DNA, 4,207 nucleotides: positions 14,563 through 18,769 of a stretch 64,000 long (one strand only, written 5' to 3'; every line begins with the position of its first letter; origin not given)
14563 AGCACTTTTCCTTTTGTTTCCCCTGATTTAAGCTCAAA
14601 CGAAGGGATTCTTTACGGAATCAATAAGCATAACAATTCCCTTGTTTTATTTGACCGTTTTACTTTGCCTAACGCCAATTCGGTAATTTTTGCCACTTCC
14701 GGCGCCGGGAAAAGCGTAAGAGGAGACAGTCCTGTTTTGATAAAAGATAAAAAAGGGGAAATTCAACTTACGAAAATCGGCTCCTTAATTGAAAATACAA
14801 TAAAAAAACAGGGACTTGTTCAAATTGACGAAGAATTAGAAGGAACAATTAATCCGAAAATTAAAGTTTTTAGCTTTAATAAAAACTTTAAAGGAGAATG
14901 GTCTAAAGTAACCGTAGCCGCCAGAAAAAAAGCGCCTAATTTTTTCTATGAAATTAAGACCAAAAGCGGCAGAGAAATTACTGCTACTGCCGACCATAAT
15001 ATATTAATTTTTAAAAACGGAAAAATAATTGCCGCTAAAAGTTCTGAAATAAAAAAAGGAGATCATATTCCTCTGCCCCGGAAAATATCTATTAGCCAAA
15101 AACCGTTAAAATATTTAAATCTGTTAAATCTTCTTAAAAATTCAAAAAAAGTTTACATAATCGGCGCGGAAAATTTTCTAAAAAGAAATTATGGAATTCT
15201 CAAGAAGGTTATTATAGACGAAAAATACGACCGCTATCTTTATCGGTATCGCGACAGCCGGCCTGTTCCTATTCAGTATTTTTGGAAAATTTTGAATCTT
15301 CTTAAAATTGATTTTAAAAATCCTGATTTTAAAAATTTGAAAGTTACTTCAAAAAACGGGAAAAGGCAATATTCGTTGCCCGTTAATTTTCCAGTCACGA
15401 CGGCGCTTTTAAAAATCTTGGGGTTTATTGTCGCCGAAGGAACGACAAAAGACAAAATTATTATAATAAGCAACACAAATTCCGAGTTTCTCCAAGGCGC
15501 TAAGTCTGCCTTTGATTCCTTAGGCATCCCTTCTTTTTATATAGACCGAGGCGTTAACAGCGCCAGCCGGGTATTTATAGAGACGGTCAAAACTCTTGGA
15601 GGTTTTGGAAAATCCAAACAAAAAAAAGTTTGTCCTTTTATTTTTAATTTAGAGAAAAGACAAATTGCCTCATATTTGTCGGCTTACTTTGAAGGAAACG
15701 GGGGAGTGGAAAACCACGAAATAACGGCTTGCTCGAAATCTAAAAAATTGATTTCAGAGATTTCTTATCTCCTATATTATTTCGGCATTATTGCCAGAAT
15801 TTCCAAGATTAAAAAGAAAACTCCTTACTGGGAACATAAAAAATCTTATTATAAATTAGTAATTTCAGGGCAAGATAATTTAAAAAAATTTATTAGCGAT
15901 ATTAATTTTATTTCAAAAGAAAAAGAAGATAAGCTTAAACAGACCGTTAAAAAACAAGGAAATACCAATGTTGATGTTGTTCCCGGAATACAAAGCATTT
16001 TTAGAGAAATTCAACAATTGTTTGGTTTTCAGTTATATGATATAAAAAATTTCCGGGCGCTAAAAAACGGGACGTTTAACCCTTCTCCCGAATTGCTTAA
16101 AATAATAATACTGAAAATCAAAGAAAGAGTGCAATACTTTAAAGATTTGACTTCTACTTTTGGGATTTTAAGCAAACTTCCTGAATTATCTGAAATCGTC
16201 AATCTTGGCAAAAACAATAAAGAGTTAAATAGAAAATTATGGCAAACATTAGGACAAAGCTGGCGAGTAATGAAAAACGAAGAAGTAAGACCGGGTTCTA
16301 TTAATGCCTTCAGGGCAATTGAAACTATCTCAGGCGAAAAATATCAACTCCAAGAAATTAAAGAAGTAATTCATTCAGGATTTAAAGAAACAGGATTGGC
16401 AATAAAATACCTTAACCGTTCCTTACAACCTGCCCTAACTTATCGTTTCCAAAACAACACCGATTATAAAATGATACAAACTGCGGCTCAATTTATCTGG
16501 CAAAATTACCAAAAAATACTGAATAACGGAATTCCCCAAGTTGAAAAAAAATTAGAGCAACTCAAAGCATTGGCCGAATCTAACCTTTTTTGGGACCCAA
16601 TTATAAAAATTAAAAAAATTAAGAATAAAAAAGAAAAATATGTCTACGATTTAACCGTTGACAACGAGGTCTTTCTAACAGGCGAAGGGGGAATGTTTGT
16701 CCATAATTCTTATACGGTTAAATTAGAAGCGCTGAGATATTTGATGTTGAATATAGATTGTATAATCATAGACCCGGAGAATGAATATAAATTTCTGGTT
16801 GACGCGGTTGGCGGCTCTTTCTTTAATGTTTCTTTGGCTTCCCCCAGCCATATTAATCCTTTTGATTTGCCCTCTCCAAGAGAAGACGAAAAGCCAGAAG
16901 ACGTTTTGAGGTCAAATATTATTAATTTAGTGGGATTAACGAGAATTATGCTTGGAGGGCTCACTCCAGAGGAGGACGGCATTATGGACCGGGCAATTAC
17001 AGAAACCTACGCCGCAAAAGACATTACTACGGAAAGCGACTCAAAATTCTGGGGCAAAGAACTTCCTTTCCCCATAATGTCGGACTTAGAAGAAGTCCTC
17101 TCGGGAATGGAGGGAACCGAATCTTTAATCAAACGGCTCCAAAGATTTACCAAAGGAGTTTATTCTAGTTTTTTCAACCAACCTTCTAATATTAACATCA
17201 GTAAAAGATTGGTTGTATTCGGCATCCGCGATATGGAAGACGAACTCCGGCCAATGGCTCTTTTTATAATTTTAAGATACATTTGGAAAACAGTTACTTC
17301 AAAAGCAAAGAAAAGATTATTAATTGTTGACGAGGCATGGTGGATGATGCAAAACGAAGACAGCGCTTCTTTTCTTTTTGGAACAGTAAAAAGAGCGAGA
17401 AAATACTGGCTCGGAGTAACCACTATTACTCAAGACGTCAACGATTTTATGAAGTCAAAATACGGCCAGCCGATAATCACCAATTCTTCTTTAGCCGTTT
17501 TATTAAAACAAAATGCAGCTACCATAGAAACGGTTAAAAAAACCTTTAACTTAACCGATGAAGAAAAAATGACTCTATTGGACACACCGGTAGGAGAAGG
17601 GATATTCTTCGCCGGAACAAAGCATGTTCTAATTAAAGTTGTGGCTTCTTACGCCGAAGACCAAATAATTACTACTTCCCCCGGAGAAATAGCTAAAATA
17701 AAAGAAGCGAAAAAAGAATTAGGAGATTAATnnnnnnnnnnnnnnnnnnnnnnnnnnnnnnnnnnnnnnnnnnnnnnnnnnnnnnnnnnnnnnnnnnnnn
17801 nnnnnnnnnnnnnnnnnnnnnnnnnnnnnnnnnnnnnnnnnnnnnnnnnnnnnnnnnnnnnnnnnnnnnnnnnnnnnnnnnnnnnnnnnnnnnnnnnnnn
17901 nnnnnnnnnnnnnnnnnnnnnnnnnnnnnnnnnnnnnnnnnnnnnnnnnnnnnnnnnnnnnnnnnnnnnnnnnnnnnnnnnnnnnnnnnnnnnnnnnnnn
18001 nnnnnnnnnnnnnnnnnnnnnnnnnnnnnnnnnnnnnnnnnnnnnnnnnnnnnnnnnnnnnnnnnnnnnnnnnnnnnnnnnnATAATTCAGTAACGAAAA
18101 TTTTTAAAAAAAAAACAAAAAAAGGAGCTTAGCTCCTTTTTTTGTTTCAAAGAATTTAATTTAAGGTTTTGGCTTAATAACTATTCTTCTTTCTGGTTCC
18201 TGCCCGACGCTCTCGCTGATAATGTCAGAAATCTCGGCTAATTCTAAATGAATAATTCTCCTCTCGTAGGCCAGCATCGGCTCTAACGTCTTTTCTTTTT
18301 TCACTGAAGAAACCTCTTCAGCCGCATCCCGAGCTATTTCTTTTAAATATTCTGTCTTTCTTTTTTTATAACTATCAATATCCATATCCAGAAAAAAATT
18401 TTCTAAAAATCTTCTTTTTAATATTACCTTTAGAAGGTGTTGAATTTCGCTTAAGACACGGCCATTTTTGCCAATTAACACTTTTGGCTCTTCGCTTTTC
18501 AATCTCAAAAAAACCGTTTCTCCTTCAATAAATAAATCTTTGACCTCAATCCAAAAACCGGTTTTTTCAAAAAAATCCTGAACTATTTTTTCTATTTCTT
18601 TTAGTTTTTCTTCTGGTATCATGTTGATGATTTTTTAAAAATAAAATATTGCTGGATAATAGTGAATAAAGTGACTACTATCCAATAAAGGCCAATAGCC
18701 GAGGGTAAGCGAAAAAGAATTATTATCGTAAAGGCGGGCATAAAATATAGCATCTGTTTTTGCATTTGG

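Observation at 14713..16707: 665-aa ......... intein splitting the Walker A P-loop of the VirB4-like T4SS ATPase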

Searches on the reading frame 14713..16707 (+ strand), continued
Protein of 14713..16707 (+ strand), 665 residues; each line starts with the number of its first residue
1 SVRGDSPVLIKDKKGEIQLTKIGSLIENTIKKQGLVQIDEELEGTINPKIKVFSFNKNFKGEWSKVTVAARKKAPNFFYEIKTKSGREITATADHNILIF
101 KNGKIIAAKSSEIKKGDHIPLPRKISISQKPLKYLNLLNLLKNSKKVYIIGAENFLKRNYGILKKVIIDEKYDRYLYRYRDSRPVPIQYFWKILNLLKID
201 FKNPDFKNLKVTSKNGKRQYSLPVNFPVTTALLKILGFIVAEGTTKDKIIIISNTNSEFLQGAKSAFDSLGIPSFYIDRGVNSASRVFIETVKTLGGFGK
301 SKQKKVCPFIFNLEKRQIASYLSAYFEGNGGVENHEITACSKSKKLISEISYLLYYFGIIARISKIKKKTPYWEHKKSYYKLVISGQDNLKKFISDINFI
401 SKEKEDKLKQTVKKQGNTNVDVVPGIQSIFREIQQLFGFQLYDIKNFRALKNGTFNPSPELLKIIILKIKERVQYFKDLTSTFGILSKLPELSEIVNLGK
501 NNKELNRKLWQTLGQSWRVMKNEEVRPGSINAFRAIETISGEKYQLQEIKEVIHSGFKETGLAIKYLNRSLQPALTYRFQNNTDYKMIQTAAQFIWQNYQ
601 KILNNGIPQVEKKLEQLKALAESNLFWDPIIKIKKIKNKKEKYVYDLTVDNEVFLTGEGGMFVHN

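Call 46: fold_search(model_id=the predicted structure, library=pdb)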
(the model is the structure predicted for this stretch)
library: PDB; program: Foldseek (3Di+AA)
matches with E <= 10: 401; with E <= 0.001: 47
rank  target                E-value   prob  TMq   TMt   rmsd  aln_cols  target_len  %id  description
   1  2cw7                  1.2e-25  1.00  0.58  0.71   9.3       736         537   16  Crystal structure of intein homing endonuclease II (released 2006-04-18)
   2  7qss                  6.7e-20  1.00  0.48  0.72  15.5       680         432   16  Crystal structure of homing endonuclease-associated TliVMA intein (C1A) (released 2022-03-30)
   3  7qsu                  9.9e-17  1.00  0.40  0.70   5.3       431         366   19  Crystal structure of homing endonuclease-associated TliVMA intein (C1A, d333-339) (released 2022-03-30)
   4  1dq3                  7.8e-16  1.00  0.43  0.60  14.3       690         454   15  CRYSTAL STRUCTURE OF AN ARCHAEAL INTEIN-ENCODED HOMING ENDONUCLEASE PI-PFUI (released 2000-07-05)
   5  7qst                  7.6e-13  1.00  0.42  0.73  11.2       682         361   14  Crystal structure of homing endonuclease-associated PhoVMA intein (C1A) (released 2022-03-30)
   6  5o9i_A                1.8e-08  1.00  0.18  0.65   1.7       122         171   27  Crystal structure of transcription factor IIB Mvu mini-intein (released 2017-11-01)
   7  5o9i_B                3.1e-08  1.00  0.18  0.63   1.7       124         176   26  Crystal structure of transcription factor IIB Mvu mini-intein (released 2017-11-01)
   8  1ef0_A                5.5e-08  1.00  0.29  0.42  23.7       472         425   12  CRYSTAL STRUCTURE OF PI-SCEI MINIPRECURSOR (released 2000-06-07)
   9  5o9j_B                8.0e-08  1.00  0.16  0.51   3.6       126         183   26  Crystal structure of transcription factor IIB Mja mini-intein (released 2017-11-01)
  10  5o9j_A                1.8e-07  1.00  0.16  0.51   5.8       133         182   26  Crystal structure of transcription factor IIB Mja mini-intein (released 2017-11-01)
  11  1vde_B                3.9e-07  1.00  0.29  0.42  23.1       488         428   12  PI-SCEI, A HOMING ENDONUCLEASE WITH PROTEIN SPLICING ACTIVITY (released 1998-04-08)
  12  1lws_A                8.0e-07  1.00  0.27  0.39  24.4       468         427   12  Crystal structure of the intein homing endonuclease PI-SceI bound to its recognition sequence (released 2002-09-27)
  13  1dfa                  1.0e-06  1.00  0.28  0.43  24.1       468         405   12  CRYSTAL STRUCTURE OF PI-SCEI IN C2 SPACE GROUP (released 1999-12-08)
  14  1jva_B                1.3e-06  1.00  0.27  0.40  24.5       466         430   11  CRYSTAL STRUCTURE OF THE VMA1-DERIVED ENDONUCLEASE BEARING THE N AND C EXTEIN PROPEPTIDES (released 2002-08-29)
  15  1um2_B                1.8e-06  1.00  0.29  0.42  23.6       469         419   12  Crystal Structure of the Vma1-Derived Endonuclease with the Ligated Extein Segment (released 2004-09-22)
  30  9hth_B                1.5e-04  1.00  0.16  0.57   4.1       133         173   20  Crystal structure of the fused, cysteine-less Aes123 PolB1 split intein (with S1A, N159A mutations) (released 2025-05-07)
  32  9hth_A                2.6e-04  1.00  0.17  0.60   3.8       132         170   20  Crystal structure of the fused, cysteine-less Aes123 PolB1 split intein (with S1A, N159A mutations) (released 2025-05-07)
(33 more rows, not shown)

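Call 74: search_dna_similar(query=window:14713-16707:+, collection=plasmids, mode=protein, max_evalue=0.001, max_rows=15)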
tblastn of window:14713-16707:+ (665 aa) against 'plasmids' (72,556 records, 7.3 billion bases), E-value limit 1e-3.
Records with a match: 1; places in all: 1; records where one place covers at least 80% of the query: 0.
Best place of each record, by identity: <60% 1.
By first word of the organism name: Streptomyces 1.
By predicted mobility (MOB-suite, as given by PLSDB): non-mobilizable 1.
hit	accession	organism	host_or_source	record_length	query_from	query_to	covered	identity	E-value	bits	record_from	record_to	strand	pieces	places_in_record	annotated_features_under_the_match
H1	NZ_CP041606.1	Streptomyces sp. S1D4-14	Isolated strain,Microscale soil grain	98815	305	563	39%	24.2%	7e-6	57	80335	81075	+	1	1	LAGLIDADG family homing endonuclease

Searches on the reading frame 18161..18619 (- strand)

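Call 21: search_protein_families(library=pfam, proteins=[window:18161-18619:-], max_evalue=0.001)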
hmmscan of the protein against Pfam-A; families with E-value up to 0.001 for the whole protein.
window:18161-18619:- (152 aa): 3 families
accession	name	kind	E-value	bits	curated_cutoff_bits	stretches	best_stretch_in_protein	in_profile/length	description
PF01424.28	R3H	-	7e-18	64.9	26.8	1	91-150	2-60/60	R3H domain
PF13083.13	KH_KhpA-B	-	0.00018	21.8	32.1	1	9-69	4-64/73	KhpA/KhpB, KH domain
PF07650.23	KH_2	-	0.00046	20.4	22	0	17-67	7-58/78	KH domain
